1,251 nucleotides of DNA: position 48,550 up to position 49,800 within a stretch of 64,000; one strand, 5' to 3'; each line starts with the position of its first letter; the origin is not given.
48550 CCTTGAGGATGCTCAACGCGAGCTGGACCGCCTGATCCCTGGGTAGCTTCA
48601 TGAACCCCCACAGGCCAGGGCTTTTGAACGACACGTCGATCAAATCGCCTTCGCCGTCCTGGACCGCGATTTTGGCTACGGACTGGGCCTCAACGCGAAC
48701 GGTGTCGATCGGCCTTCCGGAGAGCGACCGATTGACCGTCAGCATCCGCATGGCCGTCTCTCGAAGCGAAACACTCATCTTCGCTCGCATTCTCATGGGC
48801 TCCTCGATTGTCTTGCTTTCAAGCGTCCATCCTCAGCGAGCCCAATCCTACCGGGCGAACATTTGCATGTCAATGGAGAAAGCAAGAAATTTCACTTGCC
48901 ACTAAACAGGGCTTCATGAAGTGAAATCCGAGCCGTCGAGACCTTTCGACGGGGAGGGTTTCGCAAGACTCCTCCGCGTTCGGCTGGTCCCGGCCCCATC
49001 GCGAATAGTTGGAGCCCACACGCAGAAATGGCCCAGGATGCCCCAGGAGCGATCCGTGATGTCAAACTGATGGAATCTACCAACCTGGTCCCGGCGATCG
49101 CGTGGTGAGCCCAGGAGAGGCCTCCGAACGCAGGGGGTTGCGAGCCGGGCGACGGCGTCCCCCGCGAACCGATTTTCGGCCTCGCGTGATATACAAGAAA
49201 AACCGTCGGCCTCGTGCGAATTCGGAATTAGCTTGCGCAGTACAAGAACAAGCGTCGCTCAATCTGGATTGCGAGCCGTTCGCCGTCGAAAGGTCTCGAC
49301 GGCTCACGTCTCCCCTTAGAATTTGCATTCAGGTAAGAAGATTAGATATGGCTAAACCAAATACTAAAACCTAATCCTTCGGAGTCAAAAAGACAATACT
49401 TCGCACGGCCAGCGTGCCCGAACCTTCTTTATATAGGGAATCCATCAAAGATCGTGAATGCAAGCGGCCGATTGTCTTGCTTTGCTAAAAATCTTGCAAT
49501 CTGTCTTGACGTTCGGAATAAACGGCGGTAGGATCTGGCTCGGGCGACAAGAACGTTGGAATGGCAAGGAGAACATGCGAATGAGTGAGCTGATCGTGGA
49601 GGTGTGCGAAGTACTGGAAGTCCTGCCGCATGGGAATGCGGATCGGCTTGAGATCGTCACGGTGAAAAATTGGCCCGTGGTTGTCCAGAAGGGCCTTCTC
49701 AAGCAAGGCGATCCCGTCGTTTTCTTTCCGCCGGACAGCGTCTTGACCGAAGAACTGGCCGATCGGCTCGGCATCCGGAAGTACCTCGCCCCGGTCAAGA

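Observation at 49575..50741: Rnl-type RNA ligase carrying an N-terminal tRNA-binding-like OB domain as first early gene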

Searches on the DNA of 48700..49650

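Call 38: search_rna_families(source=window, start=48700, end=49650, threshold=evalue, max_evalue=1)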
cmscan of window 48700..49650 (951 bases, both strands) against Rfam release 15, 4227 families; matches with E-value up to 1: 0.
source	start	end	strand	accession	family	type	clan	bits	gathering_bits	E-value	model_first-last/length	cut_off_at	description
